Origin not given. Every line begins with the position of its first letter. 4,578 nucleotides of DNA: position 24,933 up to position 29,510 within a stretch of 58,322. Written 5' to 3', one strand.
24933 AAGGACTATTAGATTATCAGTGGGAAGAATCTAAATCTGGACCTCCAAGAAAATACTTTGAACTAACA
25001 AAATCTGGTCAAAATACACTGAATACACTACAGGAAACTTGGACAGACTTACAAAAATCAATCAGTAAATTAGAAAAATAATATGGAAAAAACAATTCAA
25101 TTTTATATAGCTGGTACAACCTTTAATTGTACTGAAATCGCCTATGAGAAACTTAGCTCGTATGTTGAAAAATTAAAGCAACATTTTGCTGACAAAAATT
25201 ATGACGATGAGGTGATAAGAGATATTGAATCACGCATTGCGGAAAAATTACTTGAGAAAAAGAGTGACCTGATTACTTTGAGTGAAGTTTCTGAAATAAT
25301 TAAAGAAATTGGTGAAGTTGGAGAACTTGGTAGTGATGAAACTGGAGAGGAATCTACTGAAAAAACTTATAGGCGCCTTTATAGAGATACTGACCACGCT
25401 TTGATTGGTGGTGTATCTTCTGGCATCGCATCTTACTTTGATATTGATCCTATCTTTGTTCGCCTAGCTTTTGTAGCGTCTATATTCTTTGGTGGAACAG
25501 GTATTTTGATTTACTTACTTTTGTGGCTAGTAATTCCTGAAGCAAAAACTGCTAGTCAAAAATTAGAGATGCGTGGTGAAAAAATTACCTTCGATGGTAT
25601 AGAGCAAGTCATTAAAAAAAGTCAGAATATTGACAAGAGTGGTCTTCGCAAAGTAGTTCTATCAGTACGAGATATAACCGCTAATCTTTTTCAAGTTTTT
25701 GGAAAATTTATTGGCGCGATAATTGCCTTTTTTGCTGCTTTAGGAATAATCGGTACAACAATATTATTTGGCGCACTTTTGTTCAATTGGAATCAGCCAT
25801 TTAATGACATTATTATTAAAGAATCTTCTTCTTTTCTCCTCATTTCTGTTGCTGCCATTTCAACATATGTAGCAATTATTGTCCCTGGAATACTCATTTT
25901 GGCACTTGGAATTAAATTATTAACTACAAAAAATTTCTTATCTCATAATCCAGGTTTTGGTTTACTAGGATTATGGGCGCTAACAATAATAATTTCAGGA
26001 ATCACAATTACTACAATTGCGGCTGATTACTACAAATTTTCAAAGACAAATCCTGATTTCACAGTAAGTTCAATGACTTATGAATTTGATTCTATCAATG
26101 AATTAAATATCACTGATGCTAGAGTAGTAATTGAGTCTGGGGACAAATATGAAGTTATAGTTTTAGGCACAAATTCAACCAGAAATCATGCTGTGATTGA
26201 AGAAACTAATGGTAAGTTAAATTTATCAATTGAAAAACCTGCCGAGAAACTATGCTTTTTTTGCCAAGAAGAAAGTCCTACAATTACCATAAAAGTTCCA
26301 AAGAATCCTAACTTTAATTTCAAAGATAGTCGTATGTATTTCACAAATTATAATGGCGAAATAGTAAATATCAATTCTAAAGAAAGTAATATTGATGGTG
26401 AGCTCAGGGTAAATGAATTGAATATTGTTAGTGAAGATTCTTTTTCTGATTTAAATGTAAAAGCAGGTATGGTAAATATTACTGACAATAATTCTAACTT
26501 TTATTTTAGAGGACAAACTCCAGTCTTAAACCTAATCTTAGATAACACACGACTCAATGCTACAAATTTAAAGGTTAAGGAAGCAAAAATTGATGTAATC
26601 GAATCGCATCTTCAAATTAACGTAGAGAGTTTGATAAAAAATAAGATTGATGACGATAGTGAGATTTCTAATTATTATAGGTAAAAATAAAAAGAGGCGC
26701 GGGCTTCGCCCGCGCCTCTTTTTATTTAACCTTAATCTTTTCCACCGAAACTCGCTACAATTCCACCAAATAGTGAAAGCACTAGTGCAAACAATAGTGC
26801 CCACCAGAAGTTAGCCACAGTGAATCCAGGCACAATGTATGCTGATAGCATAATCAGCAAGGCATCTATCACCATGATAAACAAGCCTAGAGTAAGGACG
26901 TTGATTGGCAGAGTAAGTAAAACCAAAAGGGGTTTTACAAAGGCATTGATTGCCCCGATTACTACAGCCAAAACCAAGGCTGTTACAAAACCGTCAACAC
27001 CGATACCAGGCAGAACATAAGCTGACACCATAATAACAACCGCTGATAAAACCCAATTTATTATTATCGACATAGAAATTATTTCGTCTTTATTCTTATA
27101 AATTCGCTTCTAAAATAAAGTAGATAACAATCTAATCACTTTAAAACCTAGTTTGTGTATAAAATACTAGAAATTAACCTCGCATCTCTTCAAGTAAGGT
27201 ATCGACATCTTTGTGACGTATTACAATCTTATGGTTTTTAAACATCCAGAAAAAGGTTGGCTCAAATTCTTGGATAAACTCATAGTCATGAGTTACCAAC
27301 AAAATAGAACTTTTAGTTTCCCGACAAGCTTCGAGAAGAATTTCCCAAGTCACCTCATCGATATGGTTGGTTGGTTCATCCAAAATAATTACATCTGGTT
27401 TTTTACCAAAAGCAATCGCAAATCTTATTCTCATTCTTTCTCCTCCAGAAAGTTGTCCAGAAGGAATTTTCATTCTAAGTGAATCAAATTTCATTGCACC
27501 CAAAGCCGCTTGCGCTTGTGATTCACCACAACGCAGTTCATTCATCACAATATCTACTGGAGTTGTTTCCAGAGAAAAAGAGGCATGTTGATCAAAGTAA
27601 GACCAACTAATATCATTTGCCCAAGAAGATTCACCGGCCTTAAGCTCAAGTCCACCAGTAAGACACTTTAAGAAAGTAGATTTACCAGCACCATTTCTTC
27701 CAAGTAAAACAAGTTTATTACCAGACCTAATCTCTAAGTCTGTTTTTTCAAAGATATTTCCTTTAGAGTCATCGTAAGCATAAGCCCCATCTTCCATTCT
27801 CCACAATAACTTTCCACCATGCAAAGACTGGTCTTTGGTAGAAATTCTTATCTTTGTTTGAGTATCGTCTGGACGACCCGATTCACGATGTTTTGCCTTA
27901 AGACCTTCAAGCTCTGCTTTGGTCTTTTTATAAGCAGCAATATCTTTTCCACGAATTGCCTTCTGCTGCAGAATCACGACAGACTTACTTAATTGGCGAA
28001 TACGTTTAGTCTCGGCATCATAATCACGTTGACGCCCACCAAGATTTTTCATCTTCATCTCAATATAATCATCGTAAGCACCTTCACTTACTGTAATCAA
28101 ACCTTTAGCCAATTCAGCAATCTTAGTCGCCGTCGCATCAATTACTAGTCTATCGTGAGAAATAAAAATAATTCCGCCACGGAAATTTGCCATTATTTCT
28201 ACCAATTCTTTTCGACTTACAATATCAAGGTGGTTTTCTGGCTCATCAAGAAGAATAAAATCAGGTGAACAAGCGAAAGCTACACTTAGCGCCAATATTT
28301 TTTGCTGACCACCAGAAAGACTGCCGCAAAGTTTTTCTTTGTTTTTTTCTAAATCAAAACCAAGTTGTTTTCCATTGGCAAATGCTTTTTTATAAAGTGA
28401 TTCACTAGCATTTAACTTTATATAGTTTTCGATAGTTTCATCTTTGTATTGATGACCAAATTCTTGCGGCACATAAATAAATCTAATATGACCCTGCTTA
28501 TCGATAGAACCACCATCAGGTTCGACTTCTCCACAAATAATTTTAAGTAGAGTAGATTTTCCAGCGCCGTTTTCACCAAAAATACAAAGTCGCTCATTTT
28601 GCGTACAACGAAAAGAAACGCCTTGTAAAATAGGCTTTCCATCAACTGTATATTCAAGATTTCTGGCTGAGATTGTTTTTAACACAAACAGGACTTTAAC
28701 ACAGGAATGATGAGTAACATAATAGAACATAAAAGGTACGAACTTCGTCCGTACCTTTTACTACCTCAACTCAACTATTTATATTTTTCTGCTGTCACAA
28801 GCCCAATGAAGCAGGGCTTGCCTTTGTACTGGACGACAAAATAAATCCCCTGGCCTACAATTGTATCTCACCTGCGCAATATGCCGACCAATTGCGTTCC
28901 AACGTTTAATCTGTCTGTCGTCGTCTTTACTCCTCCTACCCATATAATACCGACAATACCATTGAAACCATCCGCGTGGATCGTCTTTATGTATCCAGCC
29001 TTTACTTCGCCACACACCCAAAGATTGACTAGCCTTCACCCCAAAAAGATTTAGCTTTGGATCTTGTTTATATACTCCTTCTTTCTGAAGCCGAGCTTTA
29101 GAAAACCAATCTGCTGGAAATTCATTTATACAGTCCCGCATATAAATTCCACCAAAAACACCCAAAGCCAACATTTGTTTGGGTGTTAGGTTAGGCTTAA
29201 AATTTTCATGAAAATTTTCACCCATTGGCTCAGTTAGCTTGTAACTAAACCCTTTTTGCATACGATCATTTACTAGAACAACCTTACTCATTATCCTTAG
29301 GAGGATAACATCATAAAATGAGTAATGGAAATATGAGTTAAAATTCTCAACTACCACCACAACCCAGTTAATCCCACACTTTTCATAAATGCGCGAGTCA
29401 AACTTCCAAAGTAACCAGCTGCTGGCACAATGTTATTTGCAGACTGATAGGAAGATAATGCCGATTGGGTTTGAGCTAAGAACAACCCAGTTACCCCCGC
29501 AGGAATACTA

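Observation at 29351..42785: Duplicated 'Crp-family regulator + giant peptidoglycan-tethered binding protein' island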

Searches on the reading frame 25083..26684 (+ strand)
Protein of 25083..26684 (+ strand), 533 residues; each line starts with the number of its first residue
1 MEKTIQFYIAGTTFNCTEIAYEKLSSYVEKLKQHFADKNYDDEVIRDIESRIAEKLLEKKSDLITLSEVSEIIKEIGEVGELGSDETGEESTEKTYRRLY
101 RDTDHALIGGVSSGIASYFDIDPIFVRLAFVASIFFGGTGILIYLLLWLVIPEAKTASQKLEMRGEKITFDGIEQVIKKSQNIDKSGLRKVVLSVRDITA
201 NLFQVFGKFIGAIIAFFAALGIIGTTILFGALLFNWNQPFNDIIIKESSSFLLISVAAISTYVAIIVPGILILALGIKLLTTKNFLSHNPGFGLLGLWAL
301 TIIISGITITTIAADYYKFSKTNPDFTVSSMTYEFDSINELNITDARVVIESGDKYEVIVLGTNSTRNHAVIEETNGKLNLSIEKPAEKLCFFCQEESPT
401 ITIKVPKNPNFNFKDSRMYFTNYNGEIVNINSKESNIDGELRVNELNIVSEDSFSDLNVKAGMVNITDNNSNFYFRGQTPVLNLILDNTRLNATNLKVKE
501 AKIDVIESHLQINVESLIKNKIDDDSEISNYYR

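Call 14: search_protein_families(library=pfam, proteins=[window:25083-26684:+], max_evalue=0.001)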
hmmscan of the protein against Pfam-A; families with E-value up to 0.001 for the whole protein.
window:25083-26684:+ (533 aa): 2 families
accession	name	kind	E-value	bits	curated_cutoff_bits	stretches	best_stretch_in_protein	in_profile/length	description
PF04024.17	PspC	-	3.6e-23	81.6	25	1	97-154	1-58/58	PspC domain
PF22571.1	LiaI-LiaF-TM_PspC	-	5.6e-16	59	27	1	179-316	3-142/142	PspC transmembrane region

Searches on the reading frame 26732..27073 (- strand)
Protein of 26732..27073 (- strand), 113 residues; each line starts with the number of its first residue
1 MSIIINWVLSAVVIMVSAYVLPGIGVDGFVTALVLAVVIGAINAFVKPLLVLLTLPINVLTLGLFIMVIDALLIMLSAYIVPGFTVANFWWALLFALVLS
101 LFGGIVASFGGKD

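Call 14: search_protein_families(library=pfam, proteins=[window:26732-27073:-], max_evalue=0.001)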
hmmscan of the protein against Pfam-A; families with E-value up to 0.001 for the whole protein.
window:26732-27073:- (113 aa): 1 family
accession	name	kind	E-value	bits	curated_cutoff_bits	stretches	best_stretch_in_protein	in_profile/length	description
PF04020.18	Phage_holin_4_2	-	2.5e-31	108.8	28.8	1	1-103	1-103/105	Mycobacterial 4 TMS phage holin, superfamily IV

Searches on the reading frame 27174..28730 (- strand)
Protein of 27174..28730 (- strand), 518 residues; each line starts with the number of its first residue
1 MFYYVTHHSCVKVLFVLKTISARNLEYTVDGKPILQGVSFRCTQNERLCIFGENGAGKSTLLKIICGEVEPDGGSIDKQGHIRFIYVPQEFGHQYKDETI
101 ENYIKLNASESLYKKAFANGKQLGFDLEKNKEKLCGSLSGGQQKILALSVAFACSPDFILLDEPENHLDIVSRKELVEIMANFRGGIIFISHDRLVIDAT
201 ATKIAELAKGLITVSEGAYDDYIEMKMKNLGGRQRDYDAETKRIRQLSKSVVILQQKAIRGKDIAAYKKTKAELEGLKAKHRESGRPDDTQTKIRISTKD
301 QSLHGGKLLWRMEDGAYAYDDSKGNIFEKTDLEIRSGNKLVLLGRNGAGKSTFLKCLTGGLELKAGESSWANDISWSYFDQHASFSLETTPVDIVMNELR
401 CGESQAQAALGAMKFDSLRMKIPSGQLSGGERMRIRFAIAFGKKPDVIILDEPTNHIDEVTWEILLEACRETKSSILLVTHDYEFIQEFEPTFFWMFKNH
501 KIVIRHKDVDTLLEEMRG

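Call 14: search_protein_families(library=pfam, proteins=[window:27174-28730:-], max_evalue=0.001)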
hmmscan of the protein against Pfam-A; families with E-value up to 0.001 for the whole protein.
window:27174-28730:- (518 aa): 18 families
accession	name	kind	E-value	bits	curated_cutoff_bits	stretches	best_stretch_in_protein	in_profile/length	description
PF00005.33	ABC_tran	-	1.3e-46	159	25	2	35-165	1-136/137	ABC transporter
PF13304.12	AAA_21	-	2.9e-25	90.4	27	1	137-198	237-304/304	AAA domain, putative AbiEii toxin, Type IV TA system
PF02463.25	SMC_N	-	2.5e-14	53.7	40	1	137-198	136-203/220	RecF/RecN/SMC N terminal domain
PF13555.12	AAA_29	-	1.9e-08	34.3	27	0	327-354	12-39/61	P-loop containing region of AAA domain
PF13476.12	AAA_23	-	3.1e-07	31.7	27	0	327-361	10-43/201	AAA domain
PF03193.22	RsgA_GTPase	-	3.1e-07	30.8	30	0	333-369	103-138/174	RsgA GTPase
PF13401.12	AAA_22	-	3.5e-06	27.8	27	0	48-189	8-120/130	AAA domain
PF01926.29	MMR_HSR1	-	5.1e-05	23.8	21.9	0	340-362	2-23/113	50S ribosome-binding GTPase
PF13191.12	AAA_16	-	7.5e-05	23.7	32.6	0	336-477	21-165/167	AAA ATPase domain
PF00910.28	RNA_helicase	-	0.00012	22.9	21.5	0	48-103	1-55/105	RNA helicase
PF00350.29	Dynamin_N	-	0.00013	22.5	27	0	49-193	2-138/168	Dynamin family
PF13479.12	AAA_24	-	0.00022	21.6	27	0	45-64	2-21/195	AAA domain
PF13558.12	SbcC_Walker_B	-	0.00028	21.5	27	0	132-180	27-88/90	SbcC/RAD50-like, Walker B motif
PF02367.23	TsaE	-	0.00028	21.3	26.6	0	333-365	17-49/128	Threonylcarbamoyl adenosine biosynthesis protein TsaE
PF25199.1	nSTAND_NTPase5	-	0.0004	20.7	34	0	336-355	40-59/145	Novel STAND NTPase 5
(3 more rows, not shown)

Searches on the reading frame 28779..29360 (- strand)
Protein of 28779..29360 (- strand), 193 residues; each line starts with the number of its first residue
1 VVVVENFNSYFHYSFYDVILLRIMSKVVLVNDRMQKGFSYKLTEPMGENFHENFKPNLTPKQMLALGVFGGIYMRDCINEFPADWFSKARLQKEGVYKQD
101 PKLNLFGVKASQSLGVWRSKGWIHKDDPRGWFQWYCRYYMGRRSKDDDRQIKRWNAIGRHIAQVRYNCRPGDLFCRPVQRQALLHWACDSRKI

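Call 14: search_protein_families(library=pfam, proteins=[window:28779-29360:-], max_evalue=0.001)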
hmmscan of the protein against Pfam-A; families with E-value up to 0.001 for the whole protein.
window:28779-29360:- (193 aa): 0 families

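Call 81: search_protein_families(library=ncbifam, proteins=[window:28779-29360:-], max_evalue=0.001)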
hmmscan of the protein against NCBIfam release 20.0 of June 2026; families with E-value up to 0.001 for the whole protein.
window:28779-29360:- (193 aa): 0 families
